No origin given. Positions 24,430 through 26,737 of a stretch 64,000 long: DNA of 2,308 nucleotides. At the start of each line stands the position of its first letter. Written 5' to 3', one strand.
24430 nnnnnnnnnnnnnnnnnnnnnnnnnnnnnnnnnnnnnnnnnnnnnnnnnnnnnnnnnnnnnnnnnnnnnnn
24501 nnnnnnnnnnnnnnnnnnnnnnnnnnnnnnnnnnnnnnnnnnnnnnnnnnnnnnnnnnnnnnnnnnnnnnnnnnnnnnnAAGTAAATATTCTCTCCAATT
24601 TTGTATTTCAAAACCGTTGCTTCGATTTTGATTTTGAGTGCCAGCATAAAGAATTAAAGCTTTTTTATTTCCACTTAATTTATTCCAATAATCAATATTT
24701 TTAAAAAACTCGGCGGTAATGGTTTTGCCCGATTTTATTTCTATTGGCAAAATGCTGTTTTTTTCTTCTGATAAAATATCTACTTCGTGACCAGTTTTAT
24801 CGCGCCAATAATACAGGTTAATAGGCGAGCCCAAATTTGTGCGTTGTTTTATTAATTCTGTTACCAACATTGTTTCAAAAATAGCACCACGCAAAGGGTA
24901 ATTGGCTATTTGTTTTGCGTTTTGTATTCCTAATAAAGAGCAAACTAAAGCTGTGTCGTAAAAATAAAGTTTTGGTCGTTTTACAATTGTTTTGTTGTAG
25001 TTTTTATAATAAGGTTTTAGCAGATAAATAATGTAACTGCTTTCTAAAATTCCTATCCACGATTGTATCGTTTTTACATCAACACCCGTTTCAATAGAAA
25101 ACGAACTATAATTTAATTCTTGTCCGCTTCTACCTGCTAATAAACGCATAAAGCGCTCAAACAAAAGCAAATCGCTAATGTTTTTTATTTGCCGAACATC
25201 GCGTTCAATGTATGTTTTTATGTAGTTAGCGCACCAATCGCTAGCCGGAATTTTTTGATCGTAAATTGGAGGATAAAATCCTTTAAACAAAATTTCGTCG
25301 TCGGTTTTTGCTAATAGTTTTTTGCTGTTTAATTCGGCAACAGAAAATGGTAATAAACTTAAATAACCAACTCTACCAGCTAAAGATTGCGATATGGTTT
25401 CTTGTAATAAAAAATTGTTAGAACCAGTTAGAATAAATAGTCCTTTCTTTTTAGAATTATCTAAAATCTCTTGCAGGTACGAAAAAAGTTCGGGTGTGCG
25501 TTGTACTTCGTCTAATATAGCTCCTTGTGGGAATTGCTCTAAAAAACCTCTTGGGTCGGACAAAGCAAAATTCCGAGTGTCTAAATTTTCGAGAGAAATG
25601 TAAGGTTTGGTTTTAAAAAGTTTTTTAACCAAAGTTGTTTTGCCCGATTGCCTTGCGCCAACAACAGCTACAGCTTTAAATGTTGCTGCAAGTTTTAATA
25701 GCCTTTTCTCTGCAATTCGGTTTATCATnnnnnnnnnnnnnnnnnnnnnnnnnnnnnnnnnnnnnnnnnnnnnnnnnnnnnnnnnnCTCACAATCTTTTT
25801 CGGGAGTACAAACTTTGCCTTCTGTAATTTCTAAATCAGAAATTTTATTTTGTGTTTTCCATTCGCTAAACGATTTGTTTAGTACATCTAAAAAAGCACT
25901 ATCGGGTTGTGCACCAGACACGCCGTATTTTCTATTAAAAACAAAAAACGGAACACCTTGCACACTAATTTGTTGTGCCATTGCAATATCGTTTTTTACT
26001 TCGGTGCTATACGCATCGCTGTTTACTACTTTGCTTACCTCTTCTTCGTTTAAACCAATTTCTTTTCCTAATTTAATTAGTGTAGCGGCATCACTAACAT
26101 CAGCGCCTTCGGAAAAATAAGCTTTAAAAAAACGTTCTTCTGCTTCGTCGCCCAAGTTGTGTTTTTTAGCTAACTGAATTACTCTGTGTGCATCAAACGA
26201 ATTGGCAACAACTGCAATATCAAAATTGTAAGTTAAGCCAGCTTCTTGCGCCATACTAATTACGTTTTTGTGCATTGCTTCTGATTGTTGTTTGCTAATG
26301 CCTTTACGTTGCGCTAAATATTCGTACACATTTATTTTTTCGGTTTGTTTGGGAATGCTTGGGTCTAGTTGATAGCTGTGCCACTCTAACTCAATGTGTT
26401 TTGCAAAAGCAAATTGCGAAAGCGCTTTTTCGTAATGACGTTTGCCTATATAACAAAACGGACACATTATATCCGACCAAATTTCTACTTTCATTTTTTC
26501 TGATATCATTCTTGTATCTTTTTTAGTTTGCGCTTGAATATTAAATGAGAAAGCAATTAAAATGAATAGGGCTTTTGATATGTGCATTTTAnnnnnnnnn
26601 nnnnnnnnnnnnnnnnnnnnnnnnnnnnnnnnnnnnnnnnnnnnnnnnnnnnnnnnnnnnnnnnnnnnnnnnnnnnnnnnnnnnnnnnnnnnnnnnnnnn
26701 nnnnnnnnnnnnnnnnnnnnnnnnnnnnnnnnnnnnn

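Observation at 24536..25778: AAA+ (DUF4143) ATPase gene exactly bracketed by two near-identical 41-bp palindromes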

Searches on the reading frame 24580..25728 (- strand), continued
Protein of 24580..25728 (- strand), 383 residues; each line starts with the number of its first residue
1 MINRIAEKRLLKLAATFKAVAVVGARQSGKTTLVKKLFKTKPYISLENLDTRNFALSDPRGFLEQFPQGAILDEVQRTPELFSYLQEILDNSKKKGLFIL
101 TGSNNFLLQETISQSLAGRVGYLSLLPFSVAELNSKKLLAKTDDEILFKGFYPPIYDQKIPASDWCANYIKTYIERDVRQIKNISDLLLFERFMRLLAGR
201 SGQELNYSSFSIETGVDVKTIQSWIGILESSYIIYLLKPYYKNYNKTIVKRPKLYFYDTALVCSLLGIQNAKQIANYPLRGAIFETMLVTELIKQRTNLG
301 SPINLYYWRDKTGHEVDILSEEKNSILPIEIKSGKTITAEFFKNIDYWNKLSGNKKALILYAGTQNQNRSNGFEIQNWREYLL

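Call 71: search_dna_similar(query=window:24580-25728:-, collection=phages, mode=protein, max_rows=10, max_evalue=1e-10)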
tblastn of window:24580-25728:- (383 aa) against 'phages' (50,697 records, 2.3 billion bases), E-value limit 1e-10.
Records with a match: 4; places in all: 4; records where one place covers at least 80% of the query: 4.
Best place of each record, by identity: <60% 4.
By first word of the organism name: Bacteriophage 4.
By host as written in the record: - 4.
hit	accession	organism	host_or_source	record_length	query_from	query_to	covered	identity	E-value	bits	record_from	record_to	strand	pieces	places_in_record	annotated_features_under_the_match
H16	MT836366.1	Bacteriophage sp.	human fecal samples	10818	17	364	91%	45.2%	2e-75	259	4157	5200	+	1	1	record has no annotation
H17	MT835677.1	Bacteriophage sp.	human fecal samples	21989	17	364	91%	45.0%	7e-75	258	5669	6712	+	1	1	record has no annotation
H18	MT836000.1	Bacteriophage sp.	human fecal samples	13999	12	344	87%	35.5%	1e-51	191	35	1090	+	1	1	record has no annotation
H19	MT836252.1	Bacteriophage sp.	human fecal samples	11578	1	343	90%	29.3%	4e-16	86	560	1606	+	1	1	record has no annotation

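Call 72: get_annotated_region(hit=H1, flank=400)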
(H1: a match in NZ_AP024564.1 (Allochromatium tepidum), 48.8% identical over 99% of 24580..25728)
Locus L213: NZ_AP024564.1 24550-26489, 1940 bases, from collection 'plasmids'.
description: Allochromatium tepidum strain NZ plasmid pAt1, complete sequence
organism: Allochromatium tepidum (NCBI taxid 553982)
taxonomy: Bacteria; Pseudomonadota; Gammaproteobacteria; Chromatiales; Chromatiaceae; Allochromatium; Allochromatium tepidum
host: -; source: -; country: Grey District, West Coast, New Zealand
typing (MOB-suite, as given by PLSDB): non-mobilizable
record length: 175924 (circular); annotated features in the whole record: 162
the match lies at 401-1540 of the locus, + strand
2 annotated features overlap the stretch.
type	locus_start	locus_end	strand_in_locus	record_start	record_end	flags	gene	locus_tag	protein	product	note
CDS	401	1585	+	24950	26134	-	-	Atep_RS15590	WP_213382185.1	ATP-binding protein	-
CDS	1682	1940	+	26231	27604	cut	yjjJ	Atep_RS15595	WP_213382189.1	type II toxin-antitoxin system HipA family toxin YjjJ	-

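Call 73: get_annotated_region(hit=H2, flank=400)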
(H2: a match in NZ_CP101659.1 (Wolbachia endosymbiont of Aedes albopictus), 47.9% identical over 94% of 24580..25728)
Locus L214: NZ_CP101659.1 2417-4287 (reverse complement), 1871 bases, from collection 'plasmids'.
description: Wolbachia endosymbiont of Aedes albopictus isolate wAlbA-JF2017 plasmid pWALBA2, complete sequence
organism: Wolbachia endosymbiont of Aedes albopictus (NCBI taxid 167957)
taxonomy: Bacteria; Pseudomonadota; Alphaproteobacteria; Rickettsiales; Anaplasmataceae; Wolbachia; Wolbachia endosymbiont of Aedes albopictus
host: -; source: Aedes albopictus,Wolbachia purified from mosquito ovaries,ovaries,Laboratory mosquito line (Malaysian nuclear ...; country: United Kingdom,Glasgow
typing (MOB-suite, as given by PLSDB): non-mobilizable
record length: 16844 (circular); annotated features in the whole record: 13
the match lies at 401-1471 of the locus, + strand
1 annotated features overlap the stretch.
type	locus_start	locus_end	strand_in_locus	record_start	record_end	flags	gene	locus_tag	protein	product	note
CDS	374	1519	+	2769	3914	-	-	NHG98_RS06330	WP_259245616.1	ATP-binding protein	-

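Call 74: get_annotated_region(hit=H3, flank=400)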
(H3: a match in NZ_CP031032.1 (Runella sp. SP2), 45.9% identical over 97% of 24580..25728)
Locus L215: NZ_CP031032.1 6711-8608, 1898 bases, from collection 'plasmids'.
description: Runella sp. SP2 plasmid pSP2_2, complete sequence
organism: Runella sp. SP2 (NCBI taxid 2268026)
taxonomy: Bacteria; Bacteroidota; Cytophagia; Cytophagales; Spirosomataceae; Runella; Runella sp. SP2
host: -; source: whole organism,freshwater; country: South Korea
typing (MOB-suite, as given by PLSDB): non-mobilizable
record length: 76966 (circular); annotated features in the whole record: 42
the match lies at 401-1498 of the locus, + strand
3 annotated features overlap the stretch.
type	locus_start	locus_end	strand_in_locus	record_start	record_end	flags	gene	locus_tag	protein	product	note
CDS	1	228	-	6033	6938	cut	-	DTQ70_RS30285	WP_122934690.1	WYL domain-containing protein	-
CDS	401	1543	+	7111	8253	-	-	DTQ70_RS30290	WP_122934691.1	ATP-binding protein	-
CDS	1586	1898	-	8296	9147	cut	-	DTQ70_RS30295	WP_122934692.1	hypothetical protein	-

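Call 75: get_annotated_region(hit=H6, flank=400)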
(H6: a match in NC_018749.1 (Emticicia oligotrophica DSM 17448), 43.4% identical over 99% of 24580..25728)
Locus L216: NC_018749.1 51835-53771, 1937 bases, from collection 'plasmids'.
description: Emticicia oligotrophica DSM 17448 plasmid pEMTOL02, complete sequence
organism: Emticicia oligotrophica DSM 17448 (NCBI taxid 929562)
taxonomy: Bacteria; Bacteroidota; Cytophagia; Cytophagales; Leadbetterellaceae; Emticicia; Emticicia oligotrophica; Emticicia oligotrophica DSM 17448
host: -; source: warm spring water; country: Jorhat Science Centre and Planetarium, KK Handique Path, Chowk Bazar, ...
typing (MOB-suite, as given by PLSDB): non-mobilizable
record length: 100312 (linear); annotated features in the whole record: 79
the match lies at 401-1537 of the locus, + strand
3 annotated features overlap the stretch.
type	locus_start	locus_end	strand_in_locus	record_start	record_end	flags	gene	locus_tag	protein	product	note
CDS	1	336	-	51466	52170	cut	-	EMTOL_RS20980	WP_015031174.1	L-ribulose-5-phosphate 4-epimerase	-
CDS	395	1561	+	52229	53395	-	-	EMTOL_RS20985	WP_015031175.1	ATP-binding protein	-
CDS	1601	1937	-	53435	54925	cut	araA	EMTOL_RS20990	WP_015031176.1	L-arabinose isomerase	GO:0005996 - monosaccharide metabolic process [Evidence IEA]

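Call 79: predict_structure(alignment_id=A2)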
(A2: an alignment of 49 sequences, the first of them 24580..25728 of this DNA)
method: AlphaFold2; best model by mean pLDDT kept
length: 383 residues; sequences in the alignment: 49
mean_pLDDT: 72.3   pTM: 0.66
mean pLDDT of the five models: 72.3, 70.2, 70.1, 68.6, 66.9
residues with pLDDT >= 90: 80; 70-90: 139; 50-70: 112; < 50: 52
segments of 3 or more residues with pLDDT < 50: 1-4, 23-31, 89-125
pLDDT, mean of each block of 10 residues (from residue 1): 47 57 44 59 64 61 63 56 51 41 32 27 54 84 89 60 64 58 76 84 82 88 82 84 79 87 87 90 92 77 85 90 88 92 92 92 91 92 88
secondary structure, 60 per line:
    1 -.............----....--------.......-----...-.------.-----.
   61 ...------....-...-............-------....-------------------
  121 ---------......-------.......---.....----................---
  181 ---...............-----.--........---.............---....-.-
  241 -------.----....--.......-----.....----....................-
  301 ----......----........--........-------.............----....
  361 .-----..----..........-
elements in order: H2-14 E19-22 H31-37 E43-45 H60-63 E70-73 H79-90 E98-101 H130-135 H143-149 H153-157 H162-177 H184-198 H207-214 H218-230 E234-237 E253-256 H259-265 H271-275 H280-299 E305-310 E315-322 E325-332 H340-352 E357-361 E373-377 H378-382

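Call 82: fold_search(model_id=the predicted structure, library=pdb)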
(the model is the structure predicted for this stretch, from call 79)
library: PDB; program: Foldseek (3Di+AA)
matches with E <= 10: 1185; with E <= 0.001: 0
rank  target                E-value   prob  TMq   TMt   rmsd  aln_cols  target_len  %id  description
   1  1xmx                  2.3e-03  0.60  0.22  0.22  21.5       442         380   11  Crystal structure of protein VC1899 from Vibrio cholerae (released 2004-11-16)
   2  8bic_A                2.1e-02  0.38  0.15  0.18  13.5       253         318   11  O-Methyltransferase Plu4891 in complex with SAH (released 2023-03-08)
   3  4ggg_A                2.4e-02  0.99  0.18  0.60   6.7       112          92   14  Crystal structure of V66A/L68V CzrA in the Zn(II)bound state. (released 2013-02-06)
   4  1r1v_B                2.4e-02  0.98  0.17  0.54   7.3       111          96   14  Crystal structure of the metal-sensing transcriptional repressor CzrA from Staphylococcus aureus in the Zn2-form (released 2004-05-18)
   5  1zga                  2.4e-02  0.23  0.14  0.15  15.8       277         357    8  Crystal structure of isoflavanone 4'-O-methyltransferase complexed with (+)-6a-hydroxymaackiain (released 2006-08-01)
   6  6cdb_B                2.6e-02  0.99  0.17  0.58   6.7       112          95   14  Crystal Structure of V66L CzrA in the Zn(II)bound state (released 2018-07-11)
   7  8bif_D                2.6e-02  0.30  0.14  0.17  14.4       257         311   10  O-Methyltransferase Plu4892 in complex with SAH (released 2023-03-08)
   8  6cdb_A                2.7e-02  0.99  0.18  0.58   6.8       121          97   12  Crystal Structure of V66L CzrA in the Zn(II)bound state (released 2018-07-11)
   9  3j2t_A                2.7e-02  0.35  0.21  0.09  17.0       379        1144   11  An improved model of the human apoptosome (released 2013-04-10)
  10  6cda                  3.1e-02  0.98  0.17  0.56   7.1       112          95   14  Crystal structure of L34A CzrA in the Zn(II)bound state (released 2018-07-11)
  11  8bic_B                3.3e-02  0.23  0.14  0.16  14.3       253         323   12  O-Methyltransferase Plu4891 in complex with SAH (released 2023-03-08)
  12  8bii_H                3.5e-02  0.33  0.17  0.20  14.4       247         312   12  O-Methyltransferase Plu4895 (mutant H229N) in complex with SAH (released 2023-03-08)
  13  8bij_A                3.5e-02  0.33  0.15  0.18  13.1       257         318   11  O-Methyltransferase Plu4894 (mutant I88M, W91L, C97Y, S142L, G146V, Y258M, L270F, S309Y) in complex with SAH (released 2023-03-08)
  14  1r1u_B                3.7e-02  0.97  0.17  0.56   6.3       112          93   12  Crystal structure of the metal-sensing transcriptional repressor CzrA from Staphylococcus aureus in the apo-form (released 2004-05-18)
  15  2qen                  3.7e-02  0.33  0.19  0.20  15.1       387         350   10  The walker-type atpase paby2304 of pyrococcus abyssi (released 2008-07-01)
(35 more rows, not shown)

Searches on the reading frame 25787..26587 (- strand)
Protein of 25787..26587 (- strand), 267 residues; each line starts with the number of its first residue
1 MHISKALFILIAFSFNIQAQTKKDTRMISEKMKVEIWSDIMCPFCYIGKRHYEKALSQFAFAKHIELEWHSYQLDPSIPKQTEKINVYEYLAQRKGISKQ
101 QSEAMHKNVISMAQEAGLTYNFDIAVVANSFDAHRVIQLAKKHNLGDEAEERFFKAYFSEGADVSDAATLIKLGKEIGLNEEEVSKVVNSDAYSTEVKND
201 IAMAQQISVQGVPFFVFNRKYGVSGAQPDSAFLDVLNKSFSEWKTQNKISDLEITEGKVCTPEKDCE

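Call 9: search_protein_families(library=pfam, proteins=[window:25787-26512:-])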
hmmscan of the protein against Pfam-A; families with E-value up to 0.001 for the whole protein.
window:25787-26512:- (242 aa): 3 families
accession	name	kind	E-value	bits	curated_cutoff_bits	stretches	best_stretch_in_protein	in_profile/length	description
PF01323.26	DSBA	-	1.3e-41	143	25.6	1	9-209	2-188/191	DSBA-like thioredoxin domain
PF13462.12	Thioredoxin_4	-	5.2e-06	27.2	23.2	1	7-195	15-148/165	Thioredoxin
PF13743.12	Thioredoxin_5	-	0.0004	20.6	27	1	130-193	101-164/186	Thioredoxin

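Call 15: find_encoding_contigs(protein=window:25787-26512:-, flank=6000, max_places=10)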
Protein window:25787-26512:- (242 aa): no gene with exactly this product is on record in the collection.

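Call 44: find_homologous_proteins(query=window:25787-26587:-, max_evalue=1e-40)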
Query window:25787-26587:- (267 aa): 7779 proteins with E <= 1e-40 among 8000 candidates; the best 120 are listed.
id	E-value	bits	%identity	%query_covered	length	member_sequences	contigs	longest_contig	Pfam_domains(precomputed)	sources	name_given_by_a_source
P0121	4.0e-156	536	100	90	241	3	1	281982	PF01323.27,PF13462.13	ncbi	ncbi:MAG: DsbA family oxidoreductase [Bacteroidota bacterium]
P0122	8.8e-115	401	68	100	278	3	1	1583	PF01323.27,PF13462.13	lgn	-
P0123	5.6e-112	391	66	98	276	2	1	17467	PF01323.27,PF13462.13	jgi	jgi:protein disulfide-isomerase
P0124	1.1e-111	390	67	98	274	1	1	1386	PF01323.27,PF13462.13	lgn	-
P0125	1.9e-111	390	66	100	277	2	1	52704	PF01323.27,PF13462.13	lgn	-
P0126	2.4e-111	389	70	91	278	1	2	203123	PF01323.27,PF13462.13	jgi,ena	jgi:predicted DsbA family dithiol-disulfide isomerase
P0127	6.3e-111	388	69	92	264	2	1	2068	PF13743.13,PF01323.27,PF13462.13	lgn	-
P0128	3.8e-110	385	70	90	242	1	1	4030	PF01323.27,PF13462.13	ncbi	-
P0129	4.2e-110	385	69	93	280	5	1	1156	PF01323.27,PF13462.13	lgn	-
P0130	4.8e-108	379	65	97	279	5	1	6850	PF01323.27,PF13462.13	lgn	-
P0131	3.4e-107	376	70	88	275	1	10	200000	PF01323.27,PF13462.13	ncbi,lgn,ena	-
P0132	1.2e-106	374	66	94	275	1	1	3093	PF01323.27,PF13462.13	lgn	-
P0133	6.4e-106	372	70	88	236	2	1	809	PF01323.27,PF13462.13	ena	-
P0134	2.0e-105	370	69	88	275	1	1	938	PF01323.27,PF13462.13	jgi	jgi:protein disulfide-isomerase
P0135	4.2e-105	369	66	94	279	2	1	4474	PF01323.27,PF13462.13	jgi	-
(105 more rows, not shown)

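Call 45: find_encoding_contigs(protein=P0126, flank=5000, max_places=3)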
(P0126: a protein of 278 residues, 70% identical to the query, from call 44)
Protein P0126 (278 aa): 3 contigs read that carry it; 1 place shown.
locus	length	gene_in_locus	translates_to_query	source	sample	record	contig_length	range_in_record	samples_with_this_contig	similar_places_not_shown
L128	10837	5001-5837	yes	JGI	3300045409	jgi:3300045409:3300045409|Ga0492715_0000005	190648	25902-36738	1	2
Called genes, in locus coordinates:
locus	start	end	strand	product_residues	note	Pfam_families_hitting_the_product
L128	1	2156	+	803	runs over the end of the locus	PF03477:ATP-cone, PF00317:Ribonuc_red_lgN, PF02867:Ribonuc_red_lgC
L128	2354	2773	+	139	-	-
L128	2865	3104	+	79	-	-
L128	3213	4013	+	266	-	PF03544:TonB_C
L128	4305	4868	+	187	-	PF01797:Y1_Tnp (weak)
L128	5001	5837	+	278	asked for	PF01323:DSBA, PF13462:Thioredoxin_4 (weak)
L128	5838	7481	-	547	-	-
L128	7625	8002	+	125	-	PF21785:Bflower_2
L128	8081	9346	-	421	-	-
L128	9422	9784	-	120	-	PF13474:SnoaL_3 (faint), PF12680:SnoaL_2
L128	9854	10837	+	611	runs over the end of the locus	PF20695:UbiD_N, PF01977:UbiD, PF20696:UbiD_C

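Call 46: find_encoding_contigs(protein=P0125, flank=5000, max_places=3)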
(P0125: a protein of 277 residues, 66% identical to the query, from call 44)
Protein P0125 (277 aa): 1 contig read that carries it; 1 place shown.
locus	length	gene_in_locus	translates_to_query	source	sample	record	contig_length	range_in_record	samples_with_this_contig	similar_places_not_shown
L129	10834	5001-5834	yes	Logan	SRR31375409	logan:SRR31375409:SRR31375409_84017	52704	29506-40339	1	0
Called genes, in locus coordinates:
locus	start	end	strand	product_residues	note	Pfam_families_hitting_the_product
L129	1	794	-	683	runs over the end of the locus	PF07228:SpoIIE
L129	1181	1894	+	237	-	-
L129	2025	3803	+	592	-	PF13715:CarbopepD_reg_2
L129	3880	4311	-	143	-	PF00072:Response_reg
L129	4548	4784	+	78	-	-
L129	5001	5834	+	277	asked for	PF01323:DSBA, PF13462:Thioredoxin_4 (weak)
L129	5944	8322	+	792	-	PF13620:CarboxypepD_reg, PF13715:CarbopepD_reg_2, PF00593:TonB_dep_Rec_b-barrel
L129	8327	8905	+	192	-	PF02525:Flavodoxin_2, PF03358:FMN_red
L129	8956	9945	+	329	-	PF06580:His_kinase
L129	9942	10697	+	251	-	PF00072:Response_reg, PF04397:LytTR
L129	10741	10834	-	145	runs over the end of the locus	PF00072:Response_reg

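Call 47: find_encoding_contigs(protein=P0131, flank=5000, max_places=3)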
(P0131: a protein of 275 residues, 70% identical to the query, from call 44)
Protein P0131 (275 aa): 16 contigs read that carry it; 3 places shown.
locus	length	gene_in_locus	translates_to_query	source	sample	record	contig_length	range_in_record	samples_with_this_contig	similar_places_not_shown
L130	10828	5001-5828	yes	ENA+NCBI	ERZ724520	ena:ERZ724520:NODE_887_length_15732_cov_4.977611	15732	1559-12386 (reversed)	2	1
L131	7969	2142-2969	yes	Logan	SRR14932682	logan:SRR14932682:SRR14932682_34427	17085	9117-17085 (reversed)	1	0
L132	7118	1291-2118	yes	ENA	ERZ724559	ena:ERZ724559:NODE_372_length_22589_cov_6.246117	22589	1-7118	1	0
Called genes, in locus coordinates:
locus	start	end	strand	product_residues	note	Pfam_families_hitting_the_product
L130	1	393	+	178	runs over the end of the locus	PF01797:Y1_Tnp (faint)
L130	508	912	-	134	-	PF07610:DUF1573, PF22544:HYDIN_VesB_CFA65-like_Ig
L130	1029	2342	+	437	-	PF00512:HisKA, PF02518:HATPase_c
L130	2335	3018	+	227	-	PF00072:Response_reg, PF00486:Trans_reg_C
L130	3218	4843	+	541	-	PF07661:MORN_2 (faint)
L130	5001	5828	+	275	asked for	PF13462:Thioredoxin_4, PF01323:DSBA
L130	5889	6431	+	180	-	PF04542:Sigma70_r2, PF08281:Sigma70_r4_2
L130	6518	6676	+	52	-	-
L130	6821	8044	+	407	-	PF07568:HisKA_2, PF13581:HATPase_c_2 (weak), PF02518:HATPase_c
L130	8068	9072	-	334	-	PF01018:GTP1_OBG, PF01926:MMR_HSR1, PF02421:FeoB_N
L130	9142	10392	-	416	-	PF00406:ADK, PF13207:AAA_17, PF13238:AAA_18 (weak), PF13671:AAA_33 (weak), PF07382:HC2 (weak)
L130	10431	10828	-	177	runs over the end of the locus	PF00156:Pribosyltran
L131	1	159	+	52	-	?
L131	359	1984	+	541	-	PF07661:MORN_2 (faint)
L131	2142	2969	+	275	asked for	PF13462:Thioredoxin_4, PF01323:DSBA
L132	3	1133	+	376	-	?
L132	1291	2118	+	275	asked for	PF13462:Thioredoxin_4, PF01323:DSBA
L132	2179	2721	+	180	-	PF04542:Sigma70_r2, PF08281:Sigma70_r4_2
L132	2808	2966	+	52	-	-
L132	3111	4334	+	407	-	PF07568:HisKA_2, PF13581:HATPase_c_2 (weak), PF02518:HATPase_c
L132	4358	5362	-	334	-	PF01018:GTP1_OBG, PF01926:MMR_HSR1, PF02421:FeoB_N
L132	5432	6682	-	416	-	PF00406:ADK, PF13207:AAA_17, PF13238:AAA_18 (weak), PF13671:AAA_33 (weak), PF07382:HC2 (weak)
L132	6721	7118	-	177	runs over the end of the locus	PF00156:Pribosyltran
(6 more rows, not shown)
